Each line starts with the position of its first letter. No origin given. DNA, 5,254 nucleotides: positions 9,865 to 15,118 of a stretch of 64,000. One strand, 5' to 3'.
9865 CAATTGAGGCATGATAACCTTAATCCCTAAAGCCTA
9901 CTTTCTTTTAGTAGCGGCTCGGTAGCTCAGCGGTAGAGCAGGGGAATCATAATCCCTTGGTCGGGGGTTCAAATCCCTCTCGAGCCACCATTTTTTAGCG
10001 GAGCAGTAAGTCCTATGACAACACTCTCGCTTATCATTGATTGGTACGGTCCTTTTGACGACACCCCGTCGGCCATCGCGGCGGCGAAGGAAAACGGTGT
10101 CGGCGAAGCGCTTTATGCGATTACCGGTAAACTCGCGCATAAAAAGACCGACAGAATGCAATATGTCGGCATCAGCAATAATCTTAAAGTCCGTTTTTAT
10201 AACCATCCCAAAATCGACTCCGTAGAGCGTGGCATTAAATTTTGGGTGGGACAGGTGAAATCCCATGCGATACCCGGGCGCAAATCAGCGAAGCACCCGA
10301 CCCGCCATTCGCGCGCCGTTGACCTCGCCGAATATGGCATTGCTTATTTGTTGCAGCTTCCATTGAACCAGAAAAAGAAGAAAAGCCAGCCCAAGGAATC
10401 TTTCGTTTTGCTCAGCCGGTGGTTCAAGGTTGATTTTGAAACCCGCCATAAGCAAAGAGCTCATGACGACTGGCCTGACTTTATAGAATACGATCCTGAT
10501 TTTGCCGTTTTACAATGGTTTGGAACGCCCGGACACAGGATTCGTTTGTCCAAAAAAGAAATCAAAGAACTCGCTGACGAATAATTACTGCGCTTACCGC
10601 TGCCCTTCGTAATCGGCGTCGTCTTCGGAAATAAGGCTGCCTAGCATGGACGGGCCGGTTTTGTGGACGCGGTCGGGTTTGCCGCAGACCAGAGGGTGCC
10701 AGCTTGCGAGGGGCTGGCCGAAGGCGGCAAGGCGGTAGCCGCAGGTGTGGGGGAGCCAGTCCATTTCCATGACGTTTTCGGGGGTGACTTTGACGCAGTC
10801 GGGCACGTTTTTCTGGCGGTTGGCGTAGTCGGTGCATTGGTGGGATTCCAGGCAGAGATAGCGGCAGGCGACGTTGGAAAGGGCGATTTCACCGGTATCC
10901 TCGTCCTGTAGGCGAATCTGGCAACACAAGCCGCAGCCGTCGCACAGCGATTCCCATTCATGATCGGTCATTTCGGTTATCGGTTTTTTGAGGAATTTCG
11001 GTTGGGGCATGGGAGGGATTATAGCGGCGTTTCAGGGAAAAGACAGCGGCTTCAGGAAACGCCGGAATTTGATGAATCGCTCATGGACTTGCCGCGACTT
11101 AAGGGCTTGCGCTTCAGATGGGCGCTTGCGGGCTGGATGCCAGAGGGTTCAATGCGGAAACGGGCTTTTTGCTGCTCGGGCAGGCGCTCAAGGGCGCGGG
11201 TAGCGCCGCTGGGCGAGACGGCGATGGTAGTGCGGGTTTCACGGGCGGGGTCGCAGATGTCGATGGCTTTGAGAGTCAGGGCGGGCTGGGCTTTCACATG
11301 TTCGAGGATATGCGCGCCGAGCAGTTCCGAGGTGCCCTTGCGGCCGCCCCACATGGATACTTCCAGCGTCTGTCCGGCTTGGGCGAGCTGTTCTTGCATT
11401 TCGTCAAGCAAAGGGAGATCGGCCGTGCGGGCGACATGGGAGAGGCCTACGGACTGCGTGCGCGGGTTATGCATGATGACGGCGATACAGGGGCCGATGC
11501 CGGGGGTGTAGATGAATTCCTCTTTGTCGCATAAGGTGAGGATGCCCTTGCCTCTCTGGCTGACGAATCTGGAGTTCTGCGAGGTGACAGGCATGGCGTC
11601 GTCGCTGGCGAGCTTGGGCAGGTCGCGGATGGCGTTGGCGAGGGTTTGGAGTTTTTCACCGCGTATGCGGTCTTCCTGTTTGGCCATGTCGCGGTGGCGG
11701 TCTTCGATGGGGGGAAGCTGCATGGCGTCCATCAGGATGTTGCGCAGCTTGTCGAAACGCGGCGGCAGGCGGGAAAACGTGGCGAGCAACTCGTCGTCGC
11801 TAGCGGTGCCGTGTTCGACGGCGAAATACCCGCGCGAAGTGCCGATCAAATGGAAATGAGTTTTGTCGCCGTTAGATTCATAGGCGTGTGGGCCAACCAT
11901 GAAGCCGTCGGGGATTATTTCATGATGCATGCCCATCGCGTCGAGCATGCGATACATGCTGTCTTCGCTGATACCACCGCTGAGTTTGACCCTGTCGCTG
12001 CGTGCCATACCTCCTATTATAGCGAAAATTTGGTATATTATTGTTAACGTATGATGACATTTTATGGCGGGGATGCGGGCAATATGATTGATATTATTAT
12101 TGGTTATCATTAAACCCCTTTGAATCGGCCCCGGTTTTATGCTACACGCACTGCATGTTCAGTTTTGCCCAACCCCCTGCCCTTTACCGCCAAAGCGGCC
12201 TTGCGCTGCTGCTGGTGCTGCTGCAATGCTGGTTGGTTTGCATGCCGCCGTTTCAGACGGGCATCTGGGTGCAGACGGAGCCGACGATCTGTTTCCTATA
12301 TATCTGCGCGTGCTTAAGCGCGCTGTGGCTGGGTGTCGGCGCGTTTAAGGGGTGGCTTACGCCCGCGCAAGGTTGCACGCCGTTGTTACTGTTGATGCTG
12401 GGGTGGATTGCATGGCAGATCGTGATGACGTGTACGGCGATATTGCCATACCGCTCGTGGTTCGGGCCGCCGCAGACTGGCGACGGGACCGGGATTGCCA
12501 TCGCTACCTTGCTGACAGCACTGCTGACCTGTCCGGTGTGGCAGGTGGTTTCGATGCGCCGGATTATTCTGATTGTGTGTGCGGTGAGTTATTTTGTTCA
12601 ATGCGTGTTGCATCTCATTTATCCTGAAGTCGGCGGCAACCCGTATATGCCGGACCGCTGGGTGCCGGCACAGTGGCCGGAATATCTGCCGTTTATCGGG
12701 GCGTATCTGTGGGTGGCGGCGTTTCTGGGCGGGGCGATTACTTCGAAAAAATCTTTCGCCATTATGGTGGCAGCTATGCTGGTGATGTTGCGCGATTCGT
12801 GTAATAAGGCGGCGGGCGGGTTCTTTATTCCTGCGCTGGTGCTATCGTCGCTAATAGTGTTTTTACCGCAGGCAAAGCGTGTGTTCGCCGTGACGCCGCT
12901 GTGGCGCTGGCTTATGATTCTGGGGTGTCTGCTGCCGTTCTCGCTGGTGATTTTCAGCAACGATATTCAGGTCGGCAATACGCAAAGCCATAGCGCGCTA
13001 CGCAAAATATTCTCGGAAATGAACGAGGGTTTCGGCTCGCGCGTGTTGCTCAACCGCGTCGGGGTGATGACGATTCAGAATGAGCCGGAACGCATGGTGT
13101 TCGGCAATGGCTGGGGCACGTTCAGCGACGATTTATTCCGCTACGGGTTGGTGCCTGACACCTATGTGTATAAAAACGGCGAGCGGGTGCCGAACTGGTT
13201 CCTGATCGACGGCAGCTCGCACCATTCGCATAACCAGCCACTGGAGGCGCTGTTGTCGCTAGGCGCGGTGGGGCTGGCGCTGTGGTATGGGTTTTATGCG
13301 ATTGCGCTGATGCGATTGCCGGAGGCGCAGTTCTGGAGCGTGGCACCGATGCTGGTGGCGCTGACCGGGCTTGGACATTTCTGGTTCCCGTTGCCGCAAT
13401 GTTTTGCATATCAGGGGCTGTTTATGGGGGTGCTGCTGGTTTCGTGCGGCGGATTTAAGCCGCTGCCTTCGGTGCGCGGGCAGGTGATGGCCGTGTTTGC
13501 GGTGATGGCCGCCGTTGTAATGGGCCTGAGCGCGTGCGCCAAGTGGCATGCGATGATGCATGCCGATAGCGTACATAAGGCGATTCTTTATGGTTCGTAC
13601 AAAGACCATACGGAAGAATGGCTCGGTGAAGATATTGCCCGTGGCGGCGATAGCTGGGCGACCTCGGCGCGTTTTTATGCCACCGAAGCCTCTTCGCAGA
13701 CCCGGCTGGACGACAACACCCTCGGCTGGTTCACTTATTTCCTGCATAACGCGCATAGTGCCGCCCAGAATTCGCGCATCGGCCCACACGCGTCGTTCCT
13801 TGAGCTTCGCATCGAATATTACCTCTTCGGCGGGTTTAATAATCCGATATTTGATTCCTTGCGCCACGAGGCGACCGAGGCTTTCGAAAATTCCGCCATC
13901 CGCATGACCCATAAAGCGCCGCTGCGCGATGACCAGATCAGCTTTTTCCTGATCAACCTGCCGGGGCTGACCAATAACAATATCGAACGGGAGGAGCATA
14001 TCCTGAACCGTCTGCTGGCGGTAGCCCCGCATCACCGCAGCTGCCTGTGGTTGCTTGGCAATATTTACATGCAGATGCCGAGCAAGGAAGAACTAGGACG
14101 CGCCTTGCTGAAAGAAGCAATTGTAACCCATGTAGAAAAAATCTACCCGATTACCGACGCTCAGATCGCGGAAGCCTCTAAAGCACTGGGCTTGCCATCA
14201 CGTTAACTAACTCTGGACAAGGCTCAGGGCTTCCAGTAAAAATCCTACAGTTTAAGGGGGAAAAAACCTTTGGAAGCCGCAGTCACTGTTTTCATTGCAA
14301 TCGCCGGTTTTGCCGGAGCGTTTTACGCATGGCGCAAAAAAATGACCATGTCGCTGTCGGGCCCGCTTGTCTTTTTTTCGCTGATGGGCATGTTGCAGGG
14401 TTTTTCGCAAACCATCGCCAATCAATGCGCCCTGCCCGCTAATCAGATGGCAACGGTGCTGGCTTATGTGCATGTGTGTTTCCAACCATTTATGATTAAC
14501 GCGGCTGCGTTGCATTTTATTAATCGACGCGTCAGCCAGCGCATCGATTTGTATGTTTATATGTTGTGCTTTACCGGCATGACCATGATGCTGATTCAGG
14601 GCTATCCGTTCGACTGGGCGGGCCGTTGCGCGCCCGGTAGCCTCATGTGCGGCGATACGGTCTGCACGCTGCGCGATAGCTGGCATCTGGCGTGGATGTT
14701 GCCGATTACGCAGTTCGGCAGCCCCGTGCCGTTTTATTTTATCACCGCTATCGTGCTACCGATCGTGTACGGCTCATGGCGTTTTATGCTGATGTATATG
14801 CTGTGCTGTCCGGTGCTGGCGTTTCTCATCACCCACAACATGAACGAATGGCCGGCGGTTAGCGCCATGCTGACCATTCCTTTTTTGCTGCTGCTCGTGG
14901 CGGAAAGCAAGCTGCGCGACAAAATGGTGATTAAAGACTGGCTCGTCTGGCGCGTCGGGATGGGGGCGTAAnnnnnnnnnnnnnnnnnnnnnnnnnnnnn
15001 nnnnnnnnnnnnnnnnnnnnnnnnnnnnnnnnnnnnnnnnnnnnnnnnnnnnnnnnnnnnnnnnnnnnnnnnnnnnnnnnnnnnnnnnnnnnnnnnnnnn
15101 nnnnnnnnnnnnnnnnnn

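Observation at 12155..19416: Locus with two 683-aa PglL/O-antigen-ligase-like paralogues bracketing membrane paralogues, TetR and a repeat array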

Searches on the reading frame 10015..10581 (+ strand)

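Call 4: search_protein_families(library=pfam, proteins=[window:10015-10581:+], max_evalue=0.1)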
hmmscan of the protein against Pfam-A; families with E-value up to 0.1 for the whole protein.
window:10015-10581:+ (189 aa): 1 family
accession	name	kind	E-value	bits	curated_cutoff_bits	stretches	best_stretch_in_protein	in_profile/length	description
PF01541.30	GIY-YIG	-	0.005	17.5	22.6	1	43-66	9-32/78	GIY-YIG catalytic domain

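Call 88: search_protein_families(library=phrogs, proteins=[window:10015-10581:+], max_evalue=0.01)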
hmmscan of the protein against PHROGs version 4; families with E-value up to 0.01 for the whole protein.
window:10015-10581:+ (189 aa): 0 families

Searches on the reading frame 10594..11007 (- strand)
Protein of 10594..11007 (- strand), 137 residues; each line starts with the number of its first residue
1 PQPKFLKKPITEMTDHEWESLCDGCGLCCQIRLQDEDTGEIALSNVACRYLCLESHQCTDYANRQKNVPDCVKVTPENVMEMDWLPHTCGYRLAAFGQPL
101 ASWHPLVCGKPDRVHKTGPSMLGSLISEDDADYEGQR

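Call 4: search_protein_families(library=pfam, proteins=[window:10594-11007:-], max_evalue=0.1)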
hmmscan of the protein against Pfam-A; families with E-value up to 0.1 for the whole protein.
window:10594-11007:- (137 aa): 1 family
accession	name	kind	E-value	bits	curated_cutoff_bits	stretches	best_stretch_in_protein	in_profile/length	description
PF03692.20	CxxCxxCC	-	4e-10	40.7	23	1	22-89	2-84/85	Putative zinc- or iron-chelating domain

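Call 88: search_protein_families(library=phrogs, proteins=[window:10594-11007:-], max_evalue=0.01)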
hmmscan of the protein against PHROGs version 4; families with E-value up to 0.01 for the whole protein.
window:10594-11007:- (137 aa): 1 family
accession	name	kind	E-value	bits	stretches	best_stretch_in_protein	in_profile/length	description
phrog_33999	-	unknown function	3.7e-40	138.2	1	3-130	5-132/148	-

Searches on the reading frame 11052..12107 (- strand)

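Call 4: search_protein_families(library=pfam, proteins=[window:11052-12107:-], max_evalue=0.1)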
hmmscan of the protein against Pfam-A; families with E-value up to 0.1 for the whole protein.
window:11052-12107:- (351 aa): 1 family
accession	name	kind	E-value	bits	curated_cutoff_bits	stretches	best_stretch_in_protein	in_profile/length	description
PF14736.11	N_Asn_amidohyd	-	0.099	12.2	24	0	177-285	9-127/270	Protein N-terminal asparagine amidohydrolase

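Call 7: search_protein_families(library=ncbifam, proteins=[window:11052-12107:-], max_evalue=0.1)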
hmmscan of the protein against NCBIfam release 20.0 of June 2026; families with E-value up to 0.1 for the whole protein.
window:11052-12107:- (351 aa): 1 family
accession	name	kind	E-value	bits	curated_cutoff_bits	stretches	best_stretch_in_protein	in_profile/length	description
NF041406.1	XopAK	subfamily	0.055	12.9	150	0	194-256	51-118/173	XopAK family type III secretion system effector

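Call 88: search_protein_families(library=phrogs, proteins=[window:11052-12005:-], max_evalue=0.01)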
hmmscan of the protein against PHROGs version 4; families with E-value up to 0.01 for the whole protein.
window:11052-12005:- (317 aa): 0 families

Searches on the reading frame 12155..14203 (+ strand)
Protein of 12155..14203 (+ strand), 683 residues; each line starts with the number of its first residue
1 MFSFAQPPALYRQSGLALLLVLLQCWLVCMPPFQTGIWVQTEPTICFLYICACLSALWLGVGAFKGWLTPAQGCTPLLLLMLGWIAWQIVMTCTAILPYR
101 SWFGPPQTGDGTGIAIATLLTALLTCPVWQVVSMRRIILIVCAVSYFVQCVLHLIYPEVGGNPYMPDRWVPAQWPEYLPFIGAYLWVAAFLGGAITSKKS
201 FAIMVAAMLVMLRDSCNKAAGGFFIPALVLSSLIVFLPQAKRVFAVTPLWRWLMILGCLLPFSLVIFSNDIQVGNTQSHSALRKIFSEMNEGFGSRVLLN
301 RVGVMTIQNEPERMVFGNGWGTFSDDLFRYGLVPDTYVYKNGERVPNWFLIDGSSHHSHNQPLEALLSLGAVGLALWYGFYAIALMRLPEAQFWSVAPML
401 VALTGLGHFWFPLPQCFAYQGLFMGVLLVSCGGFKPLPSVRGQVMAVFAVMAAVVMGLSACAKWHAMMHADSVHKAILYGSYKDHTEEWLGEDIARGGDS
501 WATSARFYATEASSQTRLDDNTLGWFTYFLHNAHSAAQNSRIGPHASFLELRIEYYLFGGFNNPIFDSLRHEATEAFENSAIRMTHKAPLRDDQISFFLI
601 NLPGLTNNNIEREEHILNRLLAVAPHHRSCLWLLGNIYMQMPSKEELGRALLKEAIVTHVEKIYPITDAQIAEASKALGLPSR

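Call 4: search_protein_families(library=pfam, proteins=[window:12155-14203:+], max_evalue=0.1)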
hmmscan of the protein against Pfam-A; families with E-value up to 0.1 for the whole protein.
window:12155-14203:+ (683 aa): 2 families
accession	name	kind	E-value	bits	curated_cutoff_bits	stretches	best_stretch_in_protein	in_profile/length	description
PF04932.20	Wzy_C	-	0.01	16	31.7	1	226-378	23-149/149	O-Antigen ligase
PF20431.4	E_motif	-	0.082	13.6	27.3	0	608-645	2-39/63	E motif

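Call 7: search_protein_families(library=ncbifam, proteins=[window:12155-14203:+], max_evalue=0.1)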
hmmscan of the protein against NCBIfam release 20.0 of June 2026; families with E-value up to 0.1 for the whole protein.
window:12155-14203:+ (683 aa): 0 families

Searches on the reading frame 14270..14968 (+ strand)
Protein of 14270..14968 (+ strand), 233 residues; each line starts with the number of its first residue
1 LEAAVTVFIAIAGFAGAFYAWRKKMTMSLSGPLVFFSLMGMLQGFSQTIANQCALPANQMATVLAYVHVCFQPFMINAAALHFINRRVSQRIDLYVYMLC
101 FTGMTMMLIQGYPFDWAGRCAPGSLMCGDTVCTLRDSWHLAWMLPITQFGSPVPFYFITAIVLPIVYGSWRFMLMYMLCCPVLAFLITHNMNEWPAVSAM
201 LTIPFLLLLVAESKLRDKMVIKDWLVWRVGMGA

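Call 4: search_protein_families(library=pfam, proteins=[window:14270-14968:+], max_evalue=0.1)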
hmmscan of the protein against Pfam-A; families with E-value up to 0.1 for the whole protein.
window:14270-14968:+ (233 aa): 1 family
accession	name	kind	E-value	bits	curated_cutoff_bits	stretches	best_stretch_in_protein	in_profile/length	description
PF19069.5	DUF5765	-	1.4e-27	96.2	25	1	30-118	3-91/91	Family of unknown function (DUF5765)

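Call 7: search_protein_families(library=ncbifam, proteins=[window:14270-14968:+], max_evalue=0.1)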
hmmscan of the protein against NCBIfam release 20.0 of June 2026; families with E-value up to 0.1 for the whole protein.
window:14270-14968:+ (233 aa): 0 families
